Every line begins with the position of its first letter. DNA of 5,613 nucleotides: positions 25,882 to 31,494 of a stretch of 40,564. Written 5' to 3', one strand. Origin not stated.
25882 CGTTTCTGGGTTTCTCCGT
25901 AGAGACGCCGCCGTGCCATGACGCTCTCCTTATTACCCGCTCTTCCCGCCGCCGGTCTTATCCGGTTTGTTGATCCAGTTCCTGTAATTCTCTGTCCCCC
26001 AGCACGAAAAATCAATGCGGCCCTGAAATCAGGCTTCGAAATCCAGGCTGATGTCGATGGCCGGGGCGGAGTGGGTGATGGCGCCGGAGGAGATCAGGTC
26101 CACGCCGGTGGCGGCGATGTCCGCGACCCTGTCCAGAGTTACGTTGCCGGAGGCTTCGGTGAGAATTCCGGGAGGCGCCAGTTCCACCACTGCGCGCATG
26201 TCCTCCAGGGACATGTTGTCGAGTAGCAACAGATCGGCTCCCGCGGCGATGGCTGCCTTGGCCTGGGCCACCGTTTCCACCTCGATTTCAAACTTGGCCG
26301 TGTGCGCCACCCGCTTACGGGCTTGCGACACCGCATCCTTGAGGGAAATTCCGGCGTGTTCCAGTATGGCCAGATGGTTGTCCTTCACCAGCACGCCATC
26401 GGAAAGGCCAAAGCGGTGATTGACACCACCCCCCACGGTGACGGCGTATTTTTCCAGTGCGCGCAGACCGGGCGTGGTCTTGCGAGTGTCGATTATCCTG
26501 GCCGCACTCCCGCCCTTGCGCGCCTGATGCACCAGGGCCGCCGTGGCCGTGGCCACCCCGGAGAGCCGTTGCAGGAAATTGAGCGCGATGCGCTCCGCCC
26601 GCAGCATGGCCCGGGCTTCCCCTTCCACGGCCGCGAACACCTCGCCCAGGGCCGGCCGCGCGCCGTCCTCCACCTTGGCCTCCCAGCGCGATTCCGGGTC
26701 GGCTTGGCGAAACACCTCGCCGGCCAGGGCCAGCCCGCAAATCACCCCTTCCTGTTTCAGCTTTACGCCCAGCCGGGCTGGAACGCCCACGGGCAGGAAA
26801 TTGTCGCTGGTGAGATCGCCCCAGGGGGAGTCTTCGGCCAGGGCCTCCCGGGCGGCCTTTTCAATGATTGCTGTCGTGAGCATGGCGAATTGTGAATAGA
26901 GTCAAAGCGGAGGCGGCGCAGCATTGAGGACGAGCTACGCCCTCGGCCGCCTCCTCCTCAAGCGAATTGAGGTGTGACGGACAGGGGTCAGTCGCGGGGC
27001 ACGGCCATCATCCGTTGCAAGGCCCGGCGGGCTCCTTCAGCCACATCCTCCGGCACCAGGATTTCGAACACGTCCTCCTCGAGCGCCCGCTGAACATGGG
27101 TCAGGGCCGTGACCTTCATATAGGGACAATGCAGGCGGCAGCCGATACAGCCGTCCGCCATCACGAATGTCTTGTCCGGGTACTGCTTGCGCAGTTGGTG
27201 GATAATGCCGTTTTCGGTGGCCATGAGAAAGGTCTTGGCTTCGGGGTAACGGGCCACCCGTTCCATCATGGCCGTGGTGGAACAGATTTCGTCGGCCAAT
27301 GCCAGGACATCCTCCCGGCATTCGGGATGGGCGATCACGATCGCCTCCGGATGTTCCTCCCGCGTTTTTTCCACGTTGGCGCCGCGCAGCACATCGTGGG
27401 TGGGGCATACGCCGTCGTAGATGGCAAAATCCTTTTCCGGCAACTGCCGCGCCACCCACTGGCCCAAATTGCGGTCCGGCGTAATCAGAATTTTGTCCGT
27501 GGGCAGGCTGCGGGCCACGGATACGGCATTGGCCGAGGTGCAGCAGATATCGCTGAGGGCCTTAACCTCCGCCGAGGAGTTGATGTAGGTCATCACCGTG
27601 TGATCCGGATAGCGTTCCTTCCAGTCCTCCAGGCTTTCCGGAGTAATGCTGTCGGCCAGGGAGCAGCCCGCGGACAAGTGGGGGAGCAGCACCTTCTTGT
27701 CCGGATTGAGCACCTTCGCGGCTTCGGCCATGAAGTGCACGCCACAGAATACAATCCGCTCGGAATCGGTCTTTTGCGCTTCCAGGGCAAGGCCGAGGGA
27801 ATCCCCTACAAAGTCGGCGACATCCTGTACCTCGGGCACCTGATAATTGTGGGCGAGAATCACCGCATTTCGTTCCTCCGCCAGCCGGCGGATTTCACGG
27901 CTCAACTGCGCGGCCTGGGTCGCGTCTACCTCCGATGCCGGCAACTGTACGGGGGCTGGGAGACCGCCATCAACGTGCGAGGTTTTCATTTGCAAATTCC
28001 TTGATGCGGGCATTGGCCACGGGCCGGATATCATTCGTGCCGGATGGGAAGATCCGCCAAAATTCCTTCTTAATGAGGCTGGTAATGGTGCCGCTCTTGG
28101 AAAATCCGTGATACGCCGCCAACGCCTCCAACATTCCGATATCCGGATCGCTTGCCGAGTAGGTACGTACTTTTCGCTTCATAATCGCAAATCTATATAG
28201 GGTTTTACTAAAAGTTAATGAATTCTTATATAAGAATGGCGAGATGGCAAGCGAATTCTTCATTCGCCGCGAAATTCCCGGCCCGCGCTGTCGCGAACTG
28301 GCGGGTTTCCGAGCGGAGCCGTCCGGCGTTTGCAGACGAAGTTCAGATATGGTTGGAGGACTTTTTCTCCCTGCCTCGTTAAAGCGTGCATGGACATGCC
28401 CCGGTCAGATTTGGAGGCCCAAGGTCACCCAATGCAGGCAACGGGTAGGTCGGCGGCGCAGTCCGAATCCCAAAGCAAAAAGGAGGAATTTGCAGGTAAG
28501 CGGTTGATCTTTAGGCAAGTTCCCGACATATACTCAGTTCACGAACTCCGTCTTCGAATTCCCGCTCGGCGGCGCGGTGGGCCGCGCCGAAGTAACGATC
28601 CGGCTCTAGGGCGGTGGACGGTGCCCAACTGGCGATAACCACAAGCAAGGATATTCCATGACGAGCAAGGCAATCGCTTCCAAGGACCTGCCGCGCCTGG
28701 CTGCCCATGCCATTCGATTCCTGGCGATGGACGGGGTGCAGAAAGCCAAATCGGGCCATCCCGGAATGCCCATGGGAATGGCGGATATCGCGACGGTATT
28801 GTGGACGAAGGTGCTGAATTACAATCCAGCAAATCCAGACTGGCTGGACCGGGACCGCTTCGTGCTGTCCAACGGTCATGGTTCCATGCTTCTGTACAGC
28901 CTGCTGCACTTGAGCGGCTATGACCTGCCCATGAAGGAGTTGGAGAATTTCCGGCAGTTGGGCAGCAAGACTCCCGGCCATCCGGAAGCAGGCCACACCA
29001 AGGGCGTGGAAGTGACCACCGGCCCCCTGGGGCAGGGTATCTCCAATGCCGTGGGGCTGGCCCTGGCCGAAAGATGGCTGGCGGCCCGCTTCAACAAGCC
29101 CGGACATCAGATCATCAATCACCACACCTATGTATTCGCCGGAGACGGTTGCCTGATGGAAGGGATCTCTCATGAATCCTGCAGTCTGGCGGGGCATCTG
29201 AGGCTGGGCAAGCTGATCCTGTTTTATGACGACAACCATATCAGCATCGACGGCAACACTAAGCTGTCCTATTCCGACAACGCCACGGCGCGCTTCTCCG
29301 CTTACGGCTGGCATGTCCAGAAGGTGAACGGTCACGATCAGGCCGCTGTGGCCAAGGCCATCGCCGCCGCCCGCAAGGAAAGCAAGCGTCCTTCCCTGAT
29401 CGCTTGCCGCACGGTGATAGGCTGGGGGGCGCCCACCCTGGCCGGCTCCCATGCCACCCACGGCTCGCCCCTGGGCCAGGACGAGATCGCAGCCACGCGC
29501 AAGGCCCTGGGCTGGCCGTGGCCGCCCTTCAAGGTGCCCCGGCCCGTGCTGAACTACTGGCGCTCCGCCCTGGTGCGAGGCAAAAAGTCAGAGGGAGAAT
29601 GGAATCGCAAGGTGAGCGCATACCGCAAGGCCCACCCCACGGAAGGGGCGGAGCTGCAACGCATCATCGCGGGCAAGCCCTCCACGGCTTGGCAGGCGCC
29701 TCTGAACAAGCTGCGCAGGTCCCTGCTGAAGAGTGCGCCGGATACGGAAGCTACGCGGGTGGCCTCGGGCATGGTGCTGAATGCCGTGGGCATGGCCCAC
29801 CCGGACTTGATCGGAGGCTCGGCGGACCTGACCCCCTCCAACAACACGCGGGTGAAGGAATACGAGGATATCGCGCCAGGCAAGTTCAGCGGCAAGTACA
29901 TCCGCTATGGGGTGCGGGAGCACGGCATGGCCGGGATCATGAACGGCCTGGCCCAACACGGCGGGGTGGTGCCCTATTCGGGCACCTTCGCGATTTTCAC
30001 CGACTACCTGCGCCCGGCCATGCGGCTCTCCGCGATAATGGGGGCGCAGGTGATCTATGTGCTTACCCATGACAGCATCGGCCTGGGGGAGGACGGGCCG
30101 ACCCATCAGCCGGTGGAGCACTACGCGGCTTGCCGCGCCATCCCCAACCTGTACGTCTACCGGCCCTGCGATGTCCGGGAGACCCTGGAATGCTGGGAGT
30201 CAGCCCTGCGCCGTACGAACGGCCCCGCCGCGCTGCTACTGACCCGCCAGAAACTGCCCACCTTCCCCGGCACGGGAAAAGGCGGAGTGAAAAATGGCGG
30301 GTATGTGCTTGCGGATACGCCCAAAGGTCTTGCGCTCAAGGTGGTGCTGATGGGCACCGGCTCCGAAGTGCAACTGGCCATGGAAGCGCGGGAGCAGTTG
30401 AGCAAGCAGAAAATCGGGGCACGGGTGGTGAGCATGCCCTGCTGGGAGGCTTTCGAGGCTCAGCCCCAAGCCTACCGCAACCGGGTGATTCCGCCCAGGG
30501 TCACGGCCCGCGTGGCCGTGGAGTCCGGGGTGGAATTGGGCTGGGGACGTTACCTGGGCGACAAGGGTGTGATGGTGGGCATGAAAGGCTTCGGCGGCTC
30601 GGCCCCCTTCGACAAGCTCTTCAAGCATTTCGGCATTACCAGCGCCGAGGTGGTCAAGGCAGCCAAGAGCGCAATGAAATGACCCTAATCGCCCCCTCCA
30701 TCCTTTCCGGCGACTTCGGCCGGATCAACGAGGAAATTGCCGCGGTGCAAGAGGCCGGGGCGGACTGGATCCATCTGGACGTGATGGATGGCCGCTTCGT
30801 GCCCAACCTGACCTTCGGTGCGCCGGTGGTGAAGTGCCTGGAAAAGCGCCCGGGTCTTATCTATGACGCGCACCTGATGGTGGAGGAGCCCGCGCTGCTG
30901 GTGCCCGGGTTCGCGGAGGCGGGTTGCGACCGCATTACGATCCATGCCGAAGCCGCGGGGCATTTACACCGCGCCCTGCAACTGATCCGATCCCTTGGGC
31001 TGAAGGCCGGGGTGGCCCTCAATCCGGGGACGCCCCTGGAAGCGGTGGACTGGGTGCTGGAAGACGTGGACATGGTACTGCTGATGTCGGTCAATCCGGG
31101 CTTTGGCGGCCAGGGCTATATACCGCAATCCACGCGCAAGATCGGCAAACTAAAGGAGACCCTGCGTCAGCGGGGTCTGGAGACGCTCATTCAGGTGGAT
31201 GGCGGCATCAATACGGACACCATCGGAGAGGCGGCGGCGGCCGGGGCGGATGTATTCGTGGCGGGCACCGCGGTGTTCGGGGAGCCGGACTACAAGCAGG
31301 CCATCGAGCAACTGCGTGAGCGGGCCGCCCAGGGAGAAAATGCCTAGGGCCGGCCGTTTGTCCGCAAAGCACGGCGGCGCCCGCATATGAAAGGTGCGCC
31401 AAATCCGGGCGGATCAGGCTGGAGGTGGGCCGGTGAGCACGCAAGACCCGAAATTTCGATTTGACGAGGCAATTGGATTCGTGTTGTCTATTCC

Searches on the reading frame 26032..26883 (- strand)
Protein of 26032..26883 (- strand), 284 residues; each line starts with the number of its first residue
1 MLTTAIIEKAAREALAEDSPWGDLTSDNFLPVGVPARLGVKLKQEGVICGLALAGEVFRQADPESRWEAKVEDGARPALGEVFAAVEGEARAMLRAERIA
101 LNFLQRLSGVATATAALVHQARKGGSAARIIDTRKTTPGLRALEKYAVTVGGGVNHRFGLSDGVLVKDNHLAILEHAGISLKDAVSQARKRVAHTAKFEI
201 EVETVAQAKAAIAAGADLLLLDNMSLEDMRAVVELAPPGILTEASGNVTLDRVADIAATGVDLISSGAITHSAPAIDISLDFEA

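Call 38: search_protein_families(library=pfam, proteins=[window:26032-26883:-], max_evalue=0.00001)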
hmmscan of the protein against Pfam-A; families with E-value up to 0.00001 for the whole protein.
window:26032-26883:- (284 aa): 2 families
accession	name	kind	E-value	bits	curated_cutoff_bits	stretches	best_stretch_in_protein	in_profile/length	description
PF01729.25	QRPTase_C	-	2.2e-56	190.7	23.1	1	110-281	1-169/169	Quinolinate phosphoribosyl transferase, C-terminal domain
PF02749.22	QRPTase_N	-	7.4e-16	58.6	27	1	23-108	1-82/82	Quinolinate phosphoribosyl transferase, N-terminal domain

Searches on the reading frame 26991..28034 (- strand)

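Call 38: search_protein_families(library=pfam, proteins=[window:26991-28034:-], max_evalue=0.00001)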
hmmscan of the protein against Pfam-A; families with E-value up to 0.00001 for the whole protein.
window:26991-28034:- (348 aa): 1 family
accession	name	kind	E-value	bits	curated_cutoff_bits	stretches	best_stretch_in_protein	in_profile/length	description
PF02445.21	NadA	-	5.6e-117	390.5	27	1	47-343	2-294/295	Quinolinate synthetase A protein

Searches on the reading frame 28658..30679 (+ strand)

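Call 39: search_protein_families(library=pfam, proteins=[window:28658-30679:+], max_evalue=0.00001)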
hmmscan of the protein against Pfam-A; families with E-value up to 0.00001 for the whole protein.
window:28658-30679:+ (674 aa): 5 families
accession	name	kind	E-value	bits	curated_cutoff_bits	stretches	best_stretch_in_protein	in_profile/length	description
PF00456.26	Transketolase_N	-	9.7e-156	518.3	22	1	15-340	5-332/334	Transketolase, thiamine diphosphate binding domain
PF02779.29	Transket_pyr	-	9.2e-52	175.6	27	1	365-534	4-173/174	Transketolase, pyrimidine binding domain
PF22613.1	Transketolase_C_1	-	2.4e-40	137.7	27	1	547-661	1-113/113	Transketolase-like TK C-terminal domain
PF02780.25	Transketolase_C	-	8e-11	42.4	25.9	1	561-665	11-124/124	Transketolase, C-terminal domain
PF00676.26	E1_dh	-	2.6e-07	30.4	22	1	114-252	91-224/300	Dehydrogenase E1 component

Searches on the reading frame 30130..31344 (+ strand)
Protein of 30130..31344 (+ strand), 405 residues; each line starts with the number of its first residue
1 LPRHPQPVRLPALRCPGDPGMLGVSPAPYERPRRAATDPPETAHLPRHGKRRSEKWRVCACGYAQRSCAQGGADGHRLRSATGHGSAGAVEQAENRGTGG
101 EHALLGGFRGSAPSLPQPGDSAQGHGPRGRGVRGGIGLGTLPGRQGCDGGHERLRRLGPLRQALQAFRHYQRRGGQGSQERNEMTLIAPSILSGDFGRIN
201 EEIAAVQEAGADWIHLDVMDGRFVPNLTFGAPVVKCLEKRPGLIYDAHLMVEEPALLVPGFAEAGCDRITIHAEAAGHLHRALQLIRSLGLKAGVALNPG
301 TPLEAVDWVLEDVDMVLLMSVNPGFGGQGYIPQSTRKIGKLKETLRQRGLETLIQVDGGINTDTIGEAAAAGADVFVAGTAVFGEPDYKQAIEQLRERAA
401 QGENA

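Call 39: search_protein_families(library=pfam, proteins=[window:30130-31344:+], max_evalue=0.00001)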
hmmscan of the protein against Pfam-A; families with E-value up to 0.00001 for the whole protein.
window:30130-31344:+ (405 aa): 1 family
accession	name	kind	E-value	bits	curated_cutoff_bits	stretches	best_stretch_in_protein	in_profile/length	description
PF00834.25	Ribul_P_3_epim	-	1.7e-75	253.2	21.1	1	187-383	2-198/198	Ribulose-phosphate 3 epimerase family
